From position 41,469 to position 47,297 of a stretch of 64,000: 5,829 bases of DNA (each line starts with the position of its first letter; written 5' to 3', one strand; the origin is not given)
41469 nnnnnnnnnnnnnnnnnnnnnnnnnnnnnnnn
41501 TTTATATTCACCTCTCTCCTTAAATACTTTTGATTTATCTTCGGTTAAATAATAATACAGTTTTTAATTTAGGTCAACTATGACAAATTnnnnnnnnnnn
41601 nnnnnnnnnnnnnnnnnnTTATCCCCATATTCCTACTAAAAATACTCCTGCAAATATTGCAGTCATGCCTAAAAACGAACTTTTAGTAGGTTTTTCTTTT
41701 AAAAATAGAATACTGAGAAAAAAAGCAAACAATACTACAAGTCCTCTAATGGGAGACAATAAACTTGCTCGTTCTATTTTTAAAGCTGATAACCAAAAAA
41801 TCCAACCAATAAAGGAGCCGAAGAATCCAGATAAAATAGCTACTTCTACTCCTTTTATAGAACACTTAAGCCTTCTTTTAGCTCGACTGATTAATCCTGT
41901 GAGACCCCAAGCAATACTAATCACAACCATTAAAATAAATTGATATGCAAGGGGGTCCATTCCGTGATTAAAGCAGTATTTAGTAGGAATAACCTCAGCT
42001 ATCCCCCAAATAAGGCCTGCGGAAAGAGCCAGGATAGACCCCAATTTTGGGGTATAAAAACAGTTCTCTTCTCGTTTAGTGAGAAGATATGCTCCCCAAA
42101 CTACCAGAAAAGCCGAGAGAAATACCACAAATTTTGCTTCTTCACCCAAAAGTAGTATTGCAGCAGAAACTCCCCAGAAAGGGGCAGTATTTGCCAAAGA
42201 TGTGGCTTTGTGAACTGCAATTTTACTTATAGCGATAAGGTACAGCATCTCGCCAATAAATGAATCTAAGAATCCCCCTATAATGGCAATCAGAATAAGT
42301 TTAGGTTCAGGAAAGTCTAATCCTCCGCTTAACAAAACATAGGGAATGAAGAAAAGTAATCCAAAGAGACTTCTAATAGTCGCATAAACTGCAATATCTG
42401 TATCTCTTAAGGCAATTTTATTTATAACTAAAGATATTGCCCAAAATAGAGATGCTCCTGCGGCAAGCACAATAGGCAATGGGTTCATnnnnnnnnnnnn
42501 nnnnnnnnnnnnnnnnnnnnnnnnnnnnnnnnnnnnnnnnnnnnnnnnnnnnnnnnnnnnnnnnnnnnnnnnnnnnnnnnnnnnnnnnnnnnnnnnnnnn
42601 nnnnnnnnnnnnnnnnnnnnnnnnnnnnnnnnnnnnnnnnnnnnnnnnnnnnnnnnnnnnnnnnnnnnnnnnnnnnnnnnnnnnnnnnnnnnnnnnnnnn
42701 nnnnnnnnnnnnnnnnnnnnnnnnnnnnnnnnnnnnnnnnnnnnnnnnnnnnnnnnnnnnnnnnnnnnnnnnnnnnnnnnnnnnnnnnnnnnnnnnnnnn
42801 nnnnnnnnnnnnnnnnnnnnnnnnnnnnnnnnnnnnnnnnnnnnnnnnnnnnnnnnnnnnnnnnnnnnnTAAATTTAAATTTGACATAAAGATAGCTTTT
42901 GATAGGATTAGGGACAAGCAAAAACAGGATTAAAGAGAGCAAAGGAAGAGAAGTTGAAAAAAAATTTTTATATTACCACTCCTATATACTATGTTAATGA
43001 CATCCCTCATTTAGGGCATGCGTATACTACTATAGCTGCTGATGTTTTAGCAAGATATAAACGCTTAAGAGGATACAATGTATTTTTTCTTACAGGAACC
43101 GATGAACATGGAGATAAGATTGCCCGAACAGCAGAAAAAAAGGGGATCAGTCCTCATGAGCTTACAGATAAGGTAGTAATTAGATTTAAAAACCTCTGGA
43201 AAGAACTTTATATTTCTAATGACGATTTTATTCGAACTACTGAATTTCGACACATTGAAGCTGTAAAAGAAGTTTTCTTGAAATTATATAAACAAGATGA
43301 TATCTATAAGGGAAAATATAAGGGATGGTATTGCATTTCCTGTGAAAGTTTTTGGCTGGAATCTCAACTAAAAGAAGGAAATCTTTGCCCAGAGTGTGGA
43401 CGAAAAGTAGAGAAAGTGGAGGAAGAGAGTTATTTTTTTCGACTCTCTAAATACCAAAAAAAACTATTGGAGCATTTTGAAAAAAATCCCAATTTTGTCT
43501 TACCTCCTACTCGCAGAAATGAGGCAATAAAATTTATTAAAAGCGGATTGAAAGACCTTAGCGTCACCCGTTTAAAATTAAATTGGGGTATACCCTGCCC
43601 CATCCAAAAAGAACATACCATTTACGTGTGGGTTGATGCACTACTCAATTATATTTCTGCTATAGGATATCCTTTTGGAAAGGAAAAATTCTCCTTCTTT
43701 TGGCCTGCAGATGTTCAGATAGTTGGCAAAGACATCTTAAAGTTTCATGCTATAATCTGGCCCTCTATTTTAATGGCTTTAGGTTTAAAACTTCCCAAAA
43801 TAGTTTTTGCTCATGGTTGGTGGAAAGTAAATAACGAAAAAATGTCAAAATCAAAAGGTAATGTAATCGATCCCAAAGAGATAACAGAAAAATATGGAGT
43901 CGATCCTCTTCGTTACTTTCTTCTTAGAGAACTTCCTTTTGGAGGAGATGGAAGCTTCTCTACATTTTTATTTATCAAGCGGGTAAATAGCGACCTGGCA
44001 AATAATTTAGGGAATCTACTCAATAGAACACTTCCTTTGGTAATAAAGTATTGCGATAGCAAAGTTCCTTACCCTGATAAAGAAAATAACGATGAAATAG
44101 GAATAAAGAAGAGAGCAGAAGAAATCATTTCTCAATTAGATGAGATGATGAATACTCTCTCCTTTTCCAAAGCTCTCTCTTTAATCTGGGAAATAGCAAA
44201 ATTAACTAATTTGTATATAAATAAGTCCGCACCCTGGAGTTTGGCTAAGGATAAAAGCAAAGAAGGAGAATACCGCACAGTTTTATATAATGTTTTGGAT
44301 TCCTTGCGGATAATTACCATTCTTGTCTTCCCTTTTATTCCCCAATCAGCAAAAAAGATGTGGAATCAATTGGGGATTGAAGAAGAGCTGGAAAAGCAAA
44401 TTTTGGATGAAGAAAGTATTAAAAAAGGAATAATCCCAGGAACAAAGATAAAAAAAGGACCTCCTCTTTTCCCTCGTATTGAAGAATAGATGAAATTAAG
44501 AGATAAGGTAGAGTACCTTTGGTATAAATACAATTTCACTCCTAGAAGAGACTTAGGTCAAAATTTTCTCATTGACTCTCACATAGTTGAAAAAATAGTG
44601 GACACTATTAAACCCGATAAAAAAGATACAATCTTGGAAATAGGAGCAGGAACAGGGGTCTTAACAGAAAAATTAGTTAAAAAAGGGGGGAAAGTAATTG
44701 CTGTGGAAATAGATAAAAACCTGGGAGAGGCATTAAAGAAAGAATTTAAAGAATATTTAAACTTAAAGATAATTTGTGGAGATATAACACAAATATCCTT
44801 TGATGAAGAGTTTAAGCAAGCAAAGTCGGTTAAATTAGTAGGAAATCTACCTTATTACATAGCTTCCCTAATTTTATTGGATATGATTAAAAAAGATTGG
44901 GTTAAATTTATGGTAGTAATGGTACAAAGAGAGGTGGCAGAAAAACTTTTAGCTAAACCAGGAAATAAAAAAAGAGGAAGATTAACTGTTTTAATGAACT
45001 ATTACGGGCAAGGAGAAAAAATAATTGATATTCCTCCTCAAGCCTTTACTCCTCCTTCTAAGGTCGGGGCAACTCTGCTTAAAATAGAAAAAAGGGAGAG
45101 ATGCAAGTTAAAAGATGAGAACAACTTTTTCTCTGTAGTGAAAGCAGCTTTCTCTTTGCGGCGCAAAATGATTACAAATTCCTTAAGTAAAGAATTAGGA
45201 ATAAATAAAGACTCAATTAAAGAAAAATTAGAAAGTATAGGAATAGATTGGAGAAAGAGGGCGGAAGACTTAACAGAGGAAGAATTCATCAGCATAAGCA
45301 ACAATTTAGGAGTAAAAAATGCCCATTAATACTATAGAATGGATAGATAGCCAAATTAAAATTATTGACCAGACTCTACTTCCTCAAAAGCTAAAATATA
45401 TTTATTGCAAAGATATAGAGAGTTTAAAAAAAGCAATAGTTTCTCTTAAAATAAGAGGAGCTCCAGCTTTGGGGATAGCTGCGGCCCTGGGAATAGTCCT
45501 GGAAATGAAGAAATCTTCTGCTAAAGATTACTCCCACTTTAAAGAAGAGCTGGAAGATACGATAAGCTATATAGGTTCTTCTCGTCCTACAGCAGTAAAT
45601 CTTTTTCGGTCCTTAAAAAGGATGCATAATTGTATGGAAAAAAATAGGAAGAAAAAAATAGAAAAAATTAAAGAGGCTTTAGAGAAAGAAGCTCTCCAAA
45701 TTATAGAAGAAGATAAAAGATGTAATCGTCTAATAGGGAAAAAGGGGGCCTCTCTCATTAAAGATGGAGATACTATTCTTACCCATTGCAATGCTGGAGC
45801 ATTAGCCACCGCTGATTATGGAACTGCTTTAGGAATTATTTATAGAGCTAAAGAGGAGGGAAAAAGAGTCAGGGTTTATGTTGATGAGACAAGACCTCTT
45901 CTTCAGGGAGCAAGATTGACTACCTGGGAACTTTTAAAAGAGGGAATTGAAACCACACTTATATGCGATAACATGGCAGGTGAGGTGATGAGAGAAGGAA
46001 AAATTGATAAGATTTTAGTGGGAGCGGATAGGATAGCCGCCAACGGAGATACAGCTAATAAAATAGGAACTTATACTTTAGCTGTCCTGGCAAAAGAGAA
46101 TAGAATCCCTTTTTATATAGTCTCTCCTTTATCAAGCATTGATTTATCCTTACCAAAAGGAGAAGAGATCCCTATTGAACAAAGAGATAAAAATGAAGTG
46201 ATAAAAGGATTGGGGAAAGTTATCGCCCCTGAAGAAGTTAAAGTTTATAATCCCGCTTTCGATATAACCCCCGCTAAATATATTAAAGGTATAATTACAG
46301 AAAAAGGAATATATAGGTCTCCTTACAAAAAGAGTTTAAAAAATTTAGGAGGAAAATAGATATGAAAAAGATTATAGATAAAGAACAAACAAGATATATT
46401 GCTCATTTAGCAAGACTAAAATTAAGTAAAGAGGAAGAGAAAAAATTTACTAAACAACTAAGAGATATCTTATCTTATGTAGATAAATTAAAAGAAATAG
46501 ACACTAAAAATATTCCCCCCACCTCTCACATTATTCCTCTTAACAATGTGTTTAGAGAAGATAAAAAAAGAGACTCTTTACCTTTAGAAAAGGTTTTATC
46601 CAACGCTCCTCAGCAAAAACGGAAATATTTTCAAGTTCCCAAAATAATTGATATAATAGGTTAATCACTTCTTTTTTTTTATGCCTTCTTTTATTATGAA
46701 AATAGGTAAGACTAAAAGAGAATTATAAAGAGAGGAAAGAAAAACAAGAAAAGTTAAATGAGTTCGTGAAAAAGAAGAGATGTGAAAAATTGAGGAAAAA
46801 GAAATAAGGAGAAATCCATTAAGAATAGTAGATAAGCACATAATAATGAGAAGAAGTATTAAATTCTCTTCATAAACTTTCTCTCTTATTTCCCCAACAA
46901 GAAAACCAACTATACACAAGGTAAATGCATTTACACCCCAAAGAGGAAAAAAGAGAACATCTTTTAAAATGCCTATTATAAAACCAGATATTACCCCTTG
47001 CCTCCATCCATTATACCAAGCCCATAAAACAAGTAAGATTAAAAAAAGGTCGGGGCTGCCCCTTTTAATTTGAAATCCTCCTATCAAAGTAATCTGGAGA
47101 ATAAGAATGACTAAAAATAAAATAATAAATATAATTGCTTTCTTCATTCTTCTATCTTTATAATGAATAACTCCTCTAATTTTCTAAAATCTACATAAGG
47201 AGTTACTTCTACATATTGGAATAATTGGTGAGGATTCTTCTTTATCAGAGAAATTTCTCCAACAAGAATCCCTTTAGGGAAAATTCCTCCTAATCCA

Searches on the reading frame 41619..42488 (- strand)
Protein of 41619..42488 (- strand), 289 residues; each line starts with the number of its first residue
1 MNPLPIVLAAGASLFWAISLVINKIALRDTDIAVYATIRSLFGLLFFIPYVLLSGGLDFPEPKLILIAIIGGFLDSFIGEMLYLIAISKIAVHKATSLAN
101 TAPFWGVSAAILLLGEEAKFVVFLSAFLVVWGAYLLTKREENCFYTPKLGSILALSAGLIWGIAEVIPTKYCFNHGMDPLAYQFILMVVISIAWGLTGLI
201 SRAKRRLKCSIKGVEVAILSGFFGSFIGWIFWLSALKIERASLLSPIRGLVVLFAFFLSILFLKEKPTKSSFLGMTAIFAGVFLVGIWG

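Call 45: search_protein_families(library=pfam, proteins=[window:41619-42488:-], max_evalue=0.00001)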
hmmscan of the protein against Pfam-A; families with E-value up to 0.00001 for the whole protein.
window:41619-42488:- (289 aa): 2 families
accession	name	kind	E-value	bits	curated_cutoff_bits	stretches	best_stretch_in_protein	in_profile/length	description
PF00892.27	EamA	-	4.8e-36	124.5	28.2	2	149-285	2-133/135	EamA-like transporter family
PF03151.22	TPT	-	3.1e-08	33.8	30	1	18-140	16-139/291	Triose-phosphate Transporter family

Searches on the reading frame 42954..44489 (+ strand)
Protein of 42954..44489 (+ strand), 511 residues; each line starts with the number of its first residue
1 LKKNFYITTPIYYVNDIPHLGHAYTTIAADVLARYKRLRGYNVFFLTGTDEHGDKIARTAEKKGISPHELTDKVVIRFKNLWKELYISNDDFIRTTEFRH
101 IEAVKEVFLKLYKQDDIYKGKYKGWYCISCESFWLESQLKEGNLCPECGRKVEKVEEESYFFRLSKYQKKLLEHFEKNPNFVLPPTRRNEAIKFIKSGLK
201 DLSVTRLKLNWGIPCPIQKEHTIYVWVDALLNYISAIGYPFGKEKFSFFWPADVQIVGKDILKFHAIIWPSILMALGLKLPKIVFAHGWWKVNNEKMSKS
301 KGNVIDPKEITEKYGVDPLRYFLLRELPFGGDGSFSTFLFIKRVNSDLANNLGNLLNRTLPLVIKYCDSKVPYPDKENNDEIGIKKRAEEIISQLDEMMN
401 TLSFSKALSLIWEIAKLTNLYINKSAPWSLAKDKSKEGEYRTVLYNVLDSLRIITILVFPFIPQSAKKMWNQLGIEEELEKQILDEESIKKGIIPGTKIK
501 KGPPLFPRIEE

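Call 45: search_protein_families(library=pfam, proteins=[window:42954-44489:+], max_evalue=0.00001)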
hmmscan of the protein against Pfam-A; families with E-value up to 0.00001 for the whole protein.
window:42954-44489:+ (511 aa): 5 families
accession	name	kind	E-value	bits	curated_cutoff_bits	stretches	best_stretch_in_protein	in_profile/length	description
PF09334.17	tRNA-synt_1g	-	1.4e-117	393.3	20.1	1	6-360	2-391/391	tRNA synthetases class I (M)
PF00133.28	tRNA-synt_1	-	4.3e-34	118.4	22.7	2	2-217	22-245/414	tRNA synthetases class I (I, L, M and V)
PF01406.26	tRNA-synt_1e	-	5e-19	69.2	27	1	14-121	19-125/301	tRNA synthetases class I (C) catalytic domain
PF19303.5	Anticodon_3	-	7.2e-10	39.4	23.5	1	375-510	5-136/152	Anticodon binding domain of methionyl tRNA ligase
PF08264.19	Anticodon_1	-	6.1e-08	33.1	25.1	1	386-484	6-104/148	Anticodon-binding domain of tRNA ligase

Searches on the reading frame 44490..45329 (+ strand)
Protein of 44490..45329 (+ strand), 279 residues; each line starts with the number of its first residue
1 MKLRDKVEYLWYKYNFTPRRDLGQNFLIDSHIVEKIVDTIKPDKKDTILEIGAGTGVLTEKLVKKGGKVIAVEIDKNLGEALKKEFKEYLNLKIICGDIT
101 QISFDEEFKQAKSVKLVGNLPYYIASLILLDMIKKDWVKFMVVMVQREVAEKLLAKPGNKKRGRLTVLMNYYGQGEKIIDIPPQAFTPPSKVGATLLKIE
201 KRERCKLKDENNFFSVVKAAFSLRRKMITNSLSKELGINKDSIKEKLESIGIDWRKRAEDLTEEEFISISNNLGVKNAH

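Call 45: search_protein_families(library=pfam, proteins=[window:44490-45329:+], max_evalue=0.00001)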
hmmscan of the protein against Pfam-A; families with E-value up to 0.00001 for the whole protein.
window:44490-45329:+ (279 aa): 3 families
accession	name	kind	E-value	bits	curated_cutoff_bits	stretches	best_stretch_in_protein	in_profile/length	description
PF00398.26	RrnaAD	-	7.5e-58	196.1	24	1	17-272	3-260/263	Ribosomal RNA adenine dimethylase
PF13649.12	Methyltransf_25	-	4.7e-09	37.3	27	1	48-108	1-65/97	Methyltransferase domain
PF08241.18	Methyltransf_11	-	7.8e-07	30.1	21.2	1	49-107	1-59/95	Methyltransferase domain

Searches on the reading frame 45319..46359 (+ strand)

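Call 45: search_protein_families(library=pfam, proteins=[window:45319-46359:+], max_evalue=0.00001)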
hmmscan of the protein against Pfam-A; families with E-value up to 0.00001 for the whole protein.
window:45319-46359:+ (346 aa): 1 family
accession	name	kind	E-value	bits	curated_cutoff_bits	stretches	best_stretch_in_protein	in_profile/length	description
PF01008.23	IF-2B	-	2.1e-93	313.1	22.4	1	44-332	1-278/280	Initiation factor 2 subunit family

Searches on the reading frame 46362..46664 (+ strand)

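Call 85: search_protein_families(library=pfam, proteins=[window:46362-46664:+], max_evalue=0.01)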
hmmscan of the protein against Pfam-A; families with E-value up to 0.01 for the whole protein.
window:46362-46664:+ (100 aa): 2 families
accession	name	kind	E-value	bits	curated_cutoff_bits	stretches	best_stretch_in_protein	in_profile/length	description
PF02686.20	GatC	-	4.1e-24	85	23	1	21-92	1-66/66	Glu-tRNAGln amidotransferase C subunit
PF20977.2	GatF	-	0.0055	17.3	33.4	1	4-86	37-115/150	Glutamyl-tRNA(Gln) amidotransferase subunit F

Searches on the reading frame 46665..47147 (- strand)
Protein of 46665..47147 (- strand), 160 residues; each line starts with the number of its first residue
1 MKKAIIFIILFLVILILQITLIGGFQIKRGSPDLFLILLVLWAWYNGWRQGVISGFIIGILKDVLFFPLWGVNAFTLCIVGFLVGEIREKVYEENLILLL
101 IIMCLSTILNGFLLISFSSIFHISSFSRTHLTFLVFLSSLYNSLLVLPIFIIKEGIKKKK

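Call 85: search_protein_families(library=pfam, proteins=[window:46665-47147:-], max_evalue=0.01)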
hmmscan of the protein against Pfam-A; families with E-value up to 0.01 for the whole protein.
window:46665-47147:- (160 aa): 1 family
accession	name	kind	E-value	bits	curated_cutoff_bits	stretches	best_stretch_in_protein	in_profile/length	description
PF04093.17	MreD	-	2.4e-14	54.2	24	1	5-151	8-153/158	rod shape-determining protein MreD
